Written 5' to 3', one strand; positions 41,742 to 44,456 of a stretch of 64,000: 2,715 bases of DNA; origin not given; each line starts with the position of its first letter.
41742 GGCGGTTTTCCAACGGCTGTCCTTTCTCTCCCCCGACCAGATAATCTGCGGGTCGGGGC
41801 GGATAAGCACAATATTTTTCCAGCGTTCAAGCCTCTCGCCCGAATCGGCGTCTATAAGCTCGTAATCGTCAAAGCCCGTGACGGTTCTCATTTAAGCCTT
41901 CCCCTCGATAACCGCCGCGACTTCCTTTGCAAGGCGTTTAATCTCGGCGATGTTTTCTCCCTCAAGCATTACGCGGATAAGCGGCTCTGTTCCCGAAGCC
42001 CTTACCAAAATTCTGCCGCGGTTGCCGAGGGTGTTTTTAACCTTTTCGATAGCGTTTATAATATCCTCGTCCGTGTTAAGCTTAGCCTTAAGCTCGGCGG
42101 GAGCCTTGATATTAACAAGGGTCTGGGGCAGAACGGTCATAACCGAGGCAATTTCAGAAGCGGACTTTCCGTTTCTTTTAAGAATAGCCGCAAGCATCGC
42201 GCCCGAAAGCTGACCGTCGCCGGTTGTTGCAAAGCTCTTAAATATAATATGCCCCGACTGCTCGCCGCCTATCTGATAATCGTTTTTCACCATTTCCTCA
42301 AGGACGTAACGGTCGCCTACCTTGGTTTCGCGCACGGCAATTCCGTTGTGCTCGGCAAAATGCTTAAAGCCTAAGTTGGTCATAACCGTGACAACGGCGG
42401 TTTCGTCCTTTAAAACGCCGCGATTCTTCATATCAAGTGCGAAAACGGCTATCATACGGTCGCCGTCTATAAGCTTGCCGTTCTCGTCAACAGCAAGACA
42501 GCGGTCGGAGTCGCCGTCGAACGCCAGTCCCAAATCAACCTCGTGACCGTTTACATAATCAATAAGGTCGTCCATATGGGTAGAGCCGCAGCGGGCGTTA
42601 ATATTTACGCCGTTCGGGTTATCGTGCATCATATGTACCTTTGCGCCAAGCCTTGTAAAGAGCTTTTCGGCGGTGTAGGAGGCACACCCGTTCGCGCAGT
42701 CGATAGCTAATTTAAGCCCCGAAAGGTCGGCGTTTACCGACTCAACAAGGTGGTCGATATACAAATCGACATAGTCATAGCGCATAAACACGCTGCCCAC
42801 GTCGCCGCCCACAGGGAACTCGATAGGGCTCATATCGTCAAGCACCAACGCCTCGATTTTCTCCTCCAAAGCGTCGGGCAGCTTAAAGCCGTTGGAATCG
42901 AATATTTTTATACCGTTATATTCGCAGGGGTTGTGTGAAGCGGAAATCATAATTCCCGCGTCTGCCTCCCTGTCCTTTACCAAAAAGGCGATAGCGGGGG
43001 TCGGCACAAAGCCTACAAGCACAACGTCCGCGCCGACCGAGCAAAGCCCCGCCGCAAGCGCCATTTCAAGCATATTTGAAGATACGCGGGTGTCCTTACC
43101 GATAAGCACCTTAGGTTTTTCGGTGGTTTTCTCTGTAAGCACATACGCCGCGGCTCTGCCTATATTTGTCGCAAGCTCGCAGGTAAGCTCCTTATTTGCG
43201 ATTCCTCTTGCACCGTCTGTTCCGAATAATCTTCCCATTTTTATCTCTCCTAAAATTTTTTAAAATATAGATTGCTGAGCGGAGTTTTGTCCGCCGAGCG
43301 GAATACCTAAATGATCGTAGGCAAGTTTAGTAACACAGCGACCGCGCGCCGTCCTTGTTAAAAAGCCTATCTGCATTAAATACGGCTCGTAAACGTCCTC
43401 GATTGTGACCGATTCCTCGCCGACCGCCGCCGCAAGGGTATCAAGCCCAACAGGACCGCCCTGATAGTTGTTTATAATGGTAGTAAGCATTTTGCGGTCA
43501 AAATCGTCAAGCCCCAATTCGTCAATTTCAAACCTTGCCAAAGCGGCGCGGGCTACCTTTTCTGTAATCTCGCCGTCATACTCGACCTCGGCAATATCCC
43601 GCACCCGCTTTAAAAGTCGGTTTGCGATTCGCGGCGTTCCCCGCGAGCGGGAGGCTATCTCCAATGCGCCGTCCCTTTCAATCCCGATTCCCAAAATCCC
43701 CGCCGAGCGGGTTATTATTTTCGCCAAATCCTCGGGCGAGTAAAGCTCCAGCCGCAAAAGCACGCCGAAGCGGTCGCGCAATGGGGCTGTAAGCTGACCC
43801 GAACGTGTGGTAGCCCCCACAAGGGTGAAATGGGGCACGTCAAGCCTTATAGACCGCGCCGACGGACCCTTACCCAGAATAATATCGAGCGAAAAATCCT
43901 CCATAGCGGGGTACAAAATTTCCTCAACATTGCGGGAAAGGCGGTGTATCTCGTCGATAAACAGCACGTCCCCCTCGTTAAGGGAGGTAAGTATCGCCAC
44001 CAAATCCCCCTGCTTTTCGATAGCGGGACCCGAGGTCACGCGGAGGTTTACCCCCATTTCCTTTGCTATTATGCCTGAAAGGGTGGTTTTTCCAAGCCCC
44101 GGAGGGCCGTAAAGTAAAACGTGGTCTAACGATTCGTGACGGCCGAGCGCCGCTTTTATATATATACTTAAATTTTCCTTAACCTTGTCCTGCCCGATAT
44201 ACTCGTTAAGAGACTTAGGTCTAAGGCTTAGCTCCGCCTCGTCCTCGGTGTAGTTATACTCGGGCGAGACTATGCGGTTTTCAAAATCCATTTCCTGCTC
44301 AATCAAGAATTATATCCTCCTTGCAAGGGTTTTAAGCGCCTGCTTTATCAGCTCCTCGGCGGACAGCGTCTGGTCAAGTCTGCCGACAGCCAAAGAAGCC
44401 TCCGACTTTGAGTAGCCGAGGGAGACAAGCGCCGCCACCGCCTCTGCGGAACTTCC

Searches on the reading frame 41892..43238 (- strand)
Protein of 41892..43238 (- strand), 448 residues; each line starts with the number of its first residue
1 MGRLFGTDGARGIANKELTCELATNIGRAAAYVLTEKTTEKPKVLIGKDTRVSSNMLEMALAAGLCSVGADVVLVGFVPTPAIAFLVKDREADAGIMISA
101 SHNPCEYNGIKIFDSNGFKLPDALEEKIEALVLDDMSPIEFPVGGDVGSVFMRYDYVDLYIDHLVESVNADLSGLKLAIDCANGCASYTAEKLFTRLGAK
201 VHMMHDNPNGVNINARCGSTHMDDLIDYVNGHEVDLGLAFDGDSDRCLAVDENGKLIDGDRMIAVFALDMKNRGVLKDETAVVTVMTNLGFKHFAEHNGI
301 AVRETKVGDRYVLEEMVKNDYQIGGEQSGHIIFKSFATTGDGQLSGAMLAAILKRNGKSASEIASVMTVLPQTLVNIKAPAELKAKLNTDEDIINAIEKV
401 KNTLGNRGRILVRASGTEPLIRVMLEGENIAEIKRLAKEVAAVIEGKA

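Call 65: search_protein_families(library=pfam, proteins=[window:41892-43238:-], max_evalue=0.001)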
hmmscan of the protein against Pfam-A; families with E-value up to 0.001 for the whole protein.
window:41892-43238:- (448 aa): 4 families
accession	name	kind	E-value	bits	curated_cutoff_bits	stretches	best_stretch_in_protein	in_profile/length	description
PF02878.22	PGM_PMM_I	-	3.7e-48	163.1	22.5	1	3-133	2-132/138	Phosphoglucomutase/phosphomannomutase, alpha/beta/alpha domain I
PF02880.22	PGM_PMM_III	-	5.9e-33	113.9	20.7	1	258-367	1-112/115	Phosphoglucomutase/phosphomannomutase, alpha/beta/alpha domain III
PF02879.22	PGM_PMM_II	-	1.1e-17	64.9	29.3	1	159-254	2-103/103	Phosphoglucomutase/phosphomannomutase, alpha/beta/alpha domain II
PF00408.26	PGM_PMM_IV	-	7.8e-16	58.3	23.1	1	374-442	1-67/68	Phosphoglucomutase/phosphomannomutase, C-terminal domain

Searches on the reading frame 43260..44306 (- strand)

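Call 65: search_protein_families(library=pfam, proteins=[window:43260-44306:-], max_evalue=0.001)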
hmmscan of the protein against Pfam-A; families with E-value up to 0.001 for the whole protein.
window:43260-44306:- (348 aa): 8 families
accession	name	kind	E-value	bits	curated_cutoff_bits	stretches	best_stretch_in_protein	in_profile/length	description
PF05496.18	RuvB_N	-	3.3e-81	271.1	27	1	28-186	1-159/159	Holliday junction DNA helicase RuvB P-loop domain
PF17864.7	AAA_lid_4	-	2.8e-31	107.5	27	1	189-262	1-74/74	RuvB AAA lid domain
PF05491.19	RuvB_C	-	7.7e-25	87.1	24.7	1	263-333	1-71/72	RuvB C-terminal winged helix domain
PF00004.35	AAA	-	4.5e-20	72.9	21.2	1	63-186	1-129/131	ATPase family associated with various cellular activities (AAA)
PF07728.20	AAA_5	-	9.2e-10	39.1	22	1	62-180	1-139/139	AAA domain (dynein-related subfamily)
PF01078.27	Mg_chelatase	-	1.9e-06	27.9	20.3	0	33-78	2-40/207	Magnesium chelatase, subunit ChlI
PF13191.12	AAA_16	-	0.00041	21.3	32.6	0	53-84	15-48/167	AAA ATPase domain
PF13238.12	AAA_18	-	0.00067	20.6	29.4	0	63-132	1-68/128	AAA domain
